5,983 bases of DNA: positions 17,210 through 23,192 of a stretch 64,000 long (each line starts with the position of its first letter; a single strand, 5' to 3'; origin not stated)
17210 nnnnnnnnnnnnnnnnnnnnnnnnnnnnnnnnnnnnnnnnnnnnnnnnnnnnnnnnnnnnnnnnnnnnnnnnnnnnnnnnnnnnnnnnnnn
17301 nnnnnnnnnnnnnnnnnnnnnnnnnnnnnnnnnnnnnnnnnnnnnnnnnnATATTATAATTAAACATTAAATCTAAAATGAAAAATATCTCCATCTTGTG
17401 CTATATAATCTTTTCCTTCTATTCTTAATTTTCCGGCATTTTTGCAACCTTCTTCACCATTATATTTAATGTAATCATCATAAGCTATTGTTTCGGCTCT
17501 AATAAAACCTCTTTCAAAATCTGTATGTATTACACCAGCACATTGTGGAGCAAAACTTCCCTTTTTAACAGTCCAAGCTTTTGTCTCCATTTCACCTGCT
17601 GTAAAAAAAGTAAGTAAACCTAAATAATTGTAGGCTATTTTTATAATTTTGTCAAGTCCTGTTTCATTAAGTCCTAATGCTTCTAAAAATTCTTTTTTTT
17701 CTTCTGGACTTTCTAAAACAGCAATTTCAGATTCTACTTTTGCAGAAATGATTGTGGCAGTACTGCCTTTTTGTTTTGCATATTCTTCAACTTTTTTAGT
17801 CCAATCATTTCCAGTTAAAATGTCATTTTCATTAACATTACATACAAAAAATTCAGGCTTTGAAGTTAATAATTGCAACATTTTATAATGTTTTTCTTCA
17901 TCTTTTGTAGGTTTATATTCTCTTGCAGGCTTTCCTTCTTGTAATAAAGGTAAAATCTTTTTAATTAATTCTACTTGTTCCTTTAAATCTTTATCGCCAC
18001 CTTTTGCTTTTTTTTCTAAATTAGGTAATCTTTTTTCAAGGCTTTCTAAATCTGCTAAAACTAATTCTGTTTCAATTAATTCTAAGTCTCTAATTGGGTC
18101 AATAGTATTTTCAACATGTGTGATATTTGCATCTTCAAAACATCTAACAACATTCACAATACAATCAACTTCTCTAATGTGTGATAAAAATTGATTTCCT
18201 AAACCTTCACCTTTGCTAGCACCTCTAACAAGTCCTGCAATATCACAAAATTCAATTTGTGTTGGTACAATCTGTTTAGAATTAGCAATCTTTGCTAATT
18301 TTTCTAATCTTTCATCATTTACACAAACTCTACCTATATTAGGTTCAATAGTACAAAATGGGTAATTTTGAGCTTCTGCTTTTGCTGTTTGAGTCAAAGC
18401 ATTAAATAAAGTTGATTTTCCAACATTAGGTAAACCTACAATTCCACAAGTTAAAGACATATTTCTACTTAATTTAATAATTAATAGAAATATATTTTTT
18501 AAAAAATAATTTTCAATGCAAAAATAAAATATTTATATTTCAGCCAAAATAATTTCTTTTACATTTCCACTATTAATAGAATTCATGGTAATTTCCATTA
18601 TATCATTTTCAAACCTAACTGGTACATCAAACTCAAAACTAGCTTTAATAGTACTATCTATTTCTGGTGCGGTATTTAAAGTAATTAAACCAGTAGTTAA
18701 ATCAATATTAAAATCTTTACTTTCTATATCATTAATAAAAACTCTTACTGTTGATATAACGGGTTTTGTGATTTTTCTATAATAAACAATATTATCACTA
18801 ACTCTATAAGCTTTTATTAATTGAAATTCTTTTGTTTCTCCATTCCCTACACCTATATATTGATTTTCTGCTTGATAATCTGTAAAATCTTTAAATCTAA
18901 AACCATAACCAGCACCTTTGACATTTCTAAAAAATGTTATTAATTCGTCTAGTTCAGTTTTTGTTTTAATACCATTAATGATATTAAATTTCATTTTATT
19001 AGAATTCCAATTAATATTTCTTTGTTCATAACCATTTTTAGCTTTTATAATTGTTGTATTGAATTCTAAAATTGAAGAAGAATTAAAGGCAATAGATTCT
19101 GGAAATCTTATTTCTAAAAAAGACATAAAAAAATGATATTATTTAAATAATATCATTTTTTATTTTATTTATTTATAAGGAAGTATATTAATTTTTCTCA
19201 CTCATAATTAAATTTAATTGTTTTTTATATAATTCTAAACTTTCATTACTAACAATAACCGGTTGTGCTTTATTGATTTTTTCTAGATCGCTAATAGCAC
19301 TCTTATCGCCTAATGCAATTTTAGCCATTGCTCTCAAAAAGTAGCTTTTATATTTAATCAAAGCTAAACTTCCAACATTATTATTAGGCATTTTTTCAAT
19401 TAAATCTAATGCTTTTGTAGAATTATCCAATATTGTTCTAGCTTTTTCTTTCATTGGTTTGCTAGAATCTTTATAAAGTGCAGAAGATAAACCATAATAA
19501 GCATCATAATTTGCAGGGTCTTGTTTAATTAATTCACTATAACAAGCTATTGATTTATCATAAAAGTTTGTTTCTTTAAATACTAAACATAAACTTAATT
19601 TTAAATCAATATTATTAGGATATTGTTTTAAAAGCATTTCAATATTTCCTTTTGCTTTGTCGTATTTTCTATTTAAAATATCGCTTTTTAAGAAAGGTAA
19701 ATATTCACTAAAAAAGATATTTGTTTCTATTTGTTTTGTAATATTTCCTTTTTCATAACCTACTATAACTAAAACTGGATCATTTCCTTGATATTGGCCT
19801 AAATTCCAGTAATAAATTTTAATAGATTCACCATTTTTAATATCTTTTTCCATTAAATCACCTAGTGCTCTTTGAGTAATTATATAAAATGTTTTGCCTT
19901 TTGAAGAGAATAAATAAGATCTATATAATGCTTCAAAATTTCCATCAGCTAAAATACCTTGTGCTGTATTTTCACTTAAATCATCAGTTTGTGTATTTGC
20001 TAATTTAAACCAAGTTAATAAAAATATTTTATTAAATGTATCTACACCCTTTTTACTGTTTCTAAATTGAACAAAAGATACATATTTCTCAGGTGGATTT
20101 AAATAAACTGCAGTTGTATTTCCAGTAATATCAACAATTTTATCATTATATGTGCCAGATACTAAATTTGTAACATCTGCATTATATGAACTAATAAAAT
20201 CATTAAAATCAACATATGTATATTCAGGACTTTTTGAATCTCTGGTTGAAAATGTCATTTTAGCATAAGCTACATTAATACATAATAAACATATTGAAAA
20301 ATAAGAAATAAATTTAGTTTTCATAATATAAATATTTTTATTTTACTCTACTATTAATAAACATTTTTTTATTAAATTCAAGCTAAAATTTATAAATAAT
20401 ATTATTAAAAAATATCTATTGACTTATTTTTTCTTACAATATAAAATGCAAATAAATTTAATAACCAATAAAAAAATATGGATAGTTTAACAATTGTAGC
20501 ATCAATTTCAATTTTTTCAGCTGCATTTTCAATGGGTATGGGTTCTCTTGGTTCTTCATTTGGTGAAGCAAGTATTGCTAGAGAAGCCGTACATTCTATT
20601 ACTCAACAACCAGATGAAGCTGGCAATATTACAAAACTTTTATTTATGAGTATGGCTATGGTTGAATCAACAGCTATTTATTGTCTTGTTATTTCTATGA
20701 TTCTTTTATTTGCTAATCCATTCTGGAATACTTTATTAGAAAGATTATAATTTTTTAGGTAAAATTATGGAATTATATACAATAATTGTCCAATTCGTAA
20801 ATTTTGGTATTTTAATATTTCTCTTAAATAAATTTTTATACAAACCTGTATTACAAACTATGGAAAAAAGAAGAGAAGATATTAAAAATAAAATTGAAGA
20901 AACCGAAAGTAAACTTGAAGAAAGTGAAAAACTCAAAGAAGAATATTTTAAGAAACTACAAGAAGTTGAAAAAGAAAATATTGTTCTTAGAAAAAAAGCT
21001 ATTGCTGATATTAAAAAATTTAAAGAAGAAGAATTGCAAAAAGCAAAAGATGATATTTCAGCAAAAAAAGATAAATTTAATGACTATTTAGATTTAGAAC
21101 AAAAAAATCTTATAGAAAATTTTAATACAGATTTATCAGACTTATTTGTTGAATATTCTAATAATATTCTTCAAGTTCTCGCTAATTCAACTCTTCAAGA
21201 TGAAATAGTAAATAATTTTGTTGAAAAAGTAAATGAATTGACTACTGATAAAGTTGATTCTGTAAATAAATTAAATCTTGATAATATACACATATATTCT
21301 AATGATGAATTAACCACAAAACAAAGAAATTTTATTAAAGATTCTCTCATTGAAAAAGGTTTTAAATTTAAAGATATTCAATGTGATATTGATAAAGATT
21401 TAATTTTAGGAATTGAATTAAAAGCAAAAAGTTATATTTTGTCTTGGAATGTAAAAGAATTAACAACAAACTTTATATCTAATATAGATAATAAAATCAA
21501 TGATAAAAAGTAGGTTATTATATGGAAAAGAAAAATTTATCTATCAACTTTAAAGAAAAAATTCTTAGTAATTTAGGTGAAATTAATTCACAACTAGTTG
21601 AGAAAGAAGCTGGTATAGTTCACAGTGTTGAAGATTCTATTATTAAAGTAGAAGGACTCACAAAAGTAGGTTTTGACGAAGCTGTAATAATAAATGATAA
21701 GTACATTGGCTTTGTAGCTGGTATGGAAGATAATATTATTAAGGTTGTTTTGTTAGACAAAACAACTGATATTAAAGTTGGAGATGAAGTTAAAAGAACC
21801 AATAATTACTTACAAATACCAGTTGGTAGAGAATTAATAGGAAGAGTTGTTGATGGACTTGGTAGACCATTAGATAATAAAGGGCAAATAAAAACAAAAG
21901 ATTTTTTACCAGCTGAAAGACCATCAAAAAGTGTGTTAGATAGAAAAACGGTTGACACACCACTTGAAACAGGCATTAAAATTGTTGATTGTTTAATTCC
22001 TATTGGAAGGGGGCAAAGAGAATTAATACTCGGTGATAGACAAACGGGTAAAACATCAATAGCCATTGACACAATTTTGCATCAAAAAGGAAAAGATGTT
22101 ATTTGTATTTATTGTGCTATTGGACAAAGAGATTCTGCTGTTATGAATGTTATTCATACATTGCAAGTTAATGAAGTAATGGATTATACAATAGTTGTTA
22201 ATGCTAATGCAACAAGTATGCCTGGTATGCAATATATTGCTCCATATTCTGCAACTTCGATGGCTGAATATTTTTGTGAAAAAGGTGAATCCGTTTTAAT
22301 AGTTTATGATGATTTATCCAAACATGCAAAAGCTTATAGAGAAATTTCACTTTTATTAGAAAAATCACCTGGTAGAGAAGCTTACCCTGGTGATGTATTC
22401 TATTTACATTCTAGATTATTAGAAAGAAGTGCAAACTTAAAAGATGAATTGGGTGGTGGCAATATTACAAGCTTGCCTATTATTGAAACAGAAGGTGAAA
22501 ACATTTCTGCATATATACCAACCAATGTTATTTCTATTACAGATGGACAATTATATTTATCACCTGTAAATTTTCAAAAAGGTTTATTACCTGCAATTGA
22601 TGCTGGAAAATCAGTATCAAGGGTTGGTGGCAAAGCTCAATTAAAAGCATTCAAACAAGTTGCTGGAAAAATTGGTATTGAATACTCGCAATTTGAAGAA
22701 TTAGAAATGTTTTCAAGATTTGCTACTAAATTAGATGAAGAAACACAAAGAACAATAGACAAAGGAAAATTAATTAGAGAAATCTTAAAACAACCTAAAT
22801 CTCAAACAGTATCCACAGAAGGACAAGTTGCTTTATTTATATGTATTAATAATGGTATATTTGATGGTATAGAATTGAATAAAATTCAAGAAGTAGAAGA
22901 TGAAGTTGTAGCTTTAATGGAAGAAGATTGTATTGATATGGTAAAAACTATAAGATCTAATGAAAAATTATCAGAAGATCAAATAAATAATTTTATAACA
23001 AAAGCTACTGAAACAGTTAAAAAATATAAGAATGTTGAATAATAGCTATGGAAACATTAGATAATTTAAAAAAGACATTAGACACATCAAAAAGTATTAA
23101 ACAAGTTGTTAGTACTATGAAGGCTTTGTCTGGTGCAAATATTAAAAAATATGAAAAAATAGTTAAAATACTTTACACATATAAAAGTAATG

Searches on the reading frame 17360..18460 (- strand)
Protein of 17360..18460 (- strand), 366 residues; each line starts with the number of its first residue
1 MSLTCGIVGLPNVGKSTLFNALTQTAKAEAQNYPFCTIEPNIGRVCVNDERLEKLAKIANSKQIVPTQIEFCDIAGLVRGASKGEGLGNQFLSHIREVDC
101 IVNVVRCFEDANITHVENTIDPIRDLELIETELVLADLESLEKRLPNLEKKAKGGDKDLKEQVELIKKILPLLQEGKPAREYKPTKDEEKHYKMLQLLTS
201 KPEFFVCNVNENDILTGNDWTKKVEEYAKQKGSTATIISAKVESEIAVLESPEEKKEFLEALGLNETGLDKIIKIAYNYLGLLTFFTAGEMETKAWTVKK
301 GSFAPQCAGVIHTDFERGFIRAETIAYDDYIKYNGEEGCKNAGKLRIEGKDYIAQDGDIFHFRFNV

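Call 28: search_protein_families(library=pfam, proteins=[window:17360-18460:-])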
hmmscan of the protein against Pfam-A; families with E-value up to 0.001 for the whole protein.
window:17360-18460:- (366 aa): 3 families
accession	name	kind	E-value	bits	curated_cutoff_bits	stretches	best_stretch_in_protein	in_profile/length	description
PF06071.19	YchF-GTPase_C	-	2.5e-38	130.5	27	1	282-365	1-84/84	Protein of unknown function (DUF933)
PF01926.29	MMR_HSR1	-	3.4e-24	85.6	21.9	1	5-123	2-99/113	50S ribosome-binding GTPase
PF02421.24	FeoB_N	-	3.8e-08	33.4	27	1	5-52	3-49/156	Ferrous iron transport protein B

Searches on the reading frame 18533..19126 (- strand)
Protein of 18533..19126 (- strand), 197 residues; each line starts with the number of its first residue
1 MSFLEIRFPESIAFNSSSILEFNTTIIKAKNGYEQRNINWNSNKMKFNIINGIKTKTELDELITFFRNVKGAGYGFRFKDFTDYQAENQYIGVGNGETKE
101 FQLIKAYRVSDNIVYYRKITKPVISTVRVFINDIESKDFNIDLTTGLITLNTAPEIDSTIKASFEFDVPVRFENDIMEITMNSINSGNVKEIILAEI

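Call 93: search_protein_families(library=pfam, proteins=[window:18533-19126:-])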
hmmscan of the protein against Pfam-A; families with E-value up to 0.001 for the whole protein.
window:18533-19126:- (197 aa): 1 family
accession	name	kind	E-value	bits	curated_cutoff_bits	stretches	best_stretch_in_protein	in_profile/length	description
PF09343.15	DUF2460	-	1.4e-58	198.2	30.4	1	5-197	2-204/205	Conserved hypothetical protein 2217 (DUF2460)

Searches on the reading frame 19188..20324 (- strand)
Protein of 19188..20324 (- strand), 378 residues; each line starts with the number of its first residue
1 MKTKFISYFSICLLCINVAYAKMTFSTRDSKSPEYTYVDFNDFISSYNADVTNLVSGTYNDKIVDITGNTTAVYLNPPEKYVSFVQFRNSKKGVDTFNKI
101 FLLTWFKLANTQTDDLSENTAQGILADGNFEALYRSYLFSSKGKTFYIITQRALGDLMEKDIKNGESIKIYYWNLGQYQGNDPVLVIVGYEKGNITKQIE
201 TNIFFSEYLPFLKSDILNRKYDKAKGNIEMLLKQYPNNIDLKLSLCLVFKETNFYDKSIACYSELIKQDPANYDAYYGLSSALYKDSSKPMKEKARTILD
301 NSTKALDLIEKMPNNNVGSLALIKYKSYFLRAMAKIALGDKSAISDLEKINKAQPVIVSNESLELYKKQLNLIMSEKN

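Call 28: search_protein_families(library=pfam, proteins=[window:19188-20324:-])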
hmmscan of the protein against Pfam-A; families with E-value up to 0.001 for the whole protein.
window:19188-20324:- (378 aa): 3 families
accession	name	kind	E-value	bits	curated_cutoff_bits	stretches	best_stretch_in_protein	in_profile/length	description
PF13414.12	TPR_11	-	5.4e-06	26.4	26.8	1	251-285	6-40/42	TPR repeat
PF13432.12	TPR_16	-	0.00033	21.5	32.7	0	251-286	9-44/65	Tetratricopeptide repeat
PF13174.12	TPR_6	-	0.00061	20.7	26.3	0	219-237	14-32/33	Tetratricopeptide repeat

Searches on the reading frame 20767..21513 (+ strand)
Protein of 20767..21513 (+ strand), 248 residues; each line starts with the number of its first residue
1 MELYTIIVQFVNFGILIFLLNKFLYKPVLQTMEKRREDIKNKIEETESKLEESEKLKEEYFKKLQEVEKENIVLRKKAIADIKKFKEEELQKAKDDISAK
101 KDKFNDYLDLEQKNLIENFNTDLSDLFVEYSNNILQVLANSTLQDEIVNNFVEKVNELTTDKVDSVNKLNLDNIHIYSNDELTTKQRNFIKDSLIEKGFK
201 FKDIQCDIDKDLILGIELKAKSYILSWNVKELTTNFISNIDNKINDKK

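Call 93: search_protein_families(library=pfam, proteins=[window:20767-21513:+])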
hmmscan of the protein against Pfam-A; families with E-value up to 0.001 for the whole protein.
window:20767-21513:+ (248 aa): 1 family
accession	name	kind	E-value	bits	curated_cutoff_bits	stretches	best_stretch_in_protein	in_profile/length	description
PF00430.23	ATP-synt_B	-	1.2e-19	71.1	28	1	5-129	1-125/132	ATP synthase B/B' CF(0)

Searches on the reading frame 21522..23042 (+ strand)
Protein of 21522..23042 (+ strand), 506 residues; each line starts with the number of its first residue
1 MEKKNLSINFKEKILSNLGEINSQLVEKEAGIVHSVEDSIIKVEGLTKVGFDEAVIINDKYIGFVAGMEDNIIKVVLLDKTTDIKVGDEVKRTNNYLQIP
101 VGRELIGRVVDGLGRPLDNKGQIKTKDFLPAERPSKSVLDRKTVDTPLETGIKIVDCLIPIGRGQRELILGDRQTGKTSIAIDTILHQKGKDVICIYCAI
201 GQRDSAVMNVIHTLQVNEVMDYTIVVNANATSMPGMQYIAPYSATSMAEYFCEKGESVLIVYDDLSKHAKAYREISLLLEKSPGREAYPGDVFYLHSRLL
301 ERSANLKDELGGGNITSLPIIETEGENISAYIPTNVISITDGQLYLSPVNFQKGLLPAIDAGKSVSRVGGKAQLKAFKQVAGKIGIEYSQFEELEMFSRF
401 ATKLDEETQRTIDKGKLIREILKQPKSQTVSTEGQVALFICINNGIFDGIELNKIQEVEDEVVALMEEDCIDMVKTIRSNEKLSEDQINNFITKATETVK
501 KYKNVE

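Call 28: search_protein_families(library=pfam, proteins=[window:21522-23042:+])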
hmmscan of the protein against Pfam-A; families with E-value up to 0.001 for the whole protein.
window:21522-23042:+ (506 aa): 3 families
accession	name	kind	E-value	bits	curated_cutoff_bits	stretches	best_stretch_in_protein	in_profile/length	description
PF00006.31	ATP-synt_ab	-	2e-79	266.6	29.5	1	151-366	1-213/213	ATP synthase alpha/beta family, nucleotide-binding domain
PF00306.32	ATP-synt_ab_C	-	2.8e-34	118.6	27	1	373-494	1-122/126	ATP synthase alpha/beta chain, C terminal domain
PF02874.29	ATP-synt_ab_N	-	0.00012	22.9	20.9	1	40-94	8-69/69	ATP synthase alpha/beta family, beta-barrel domain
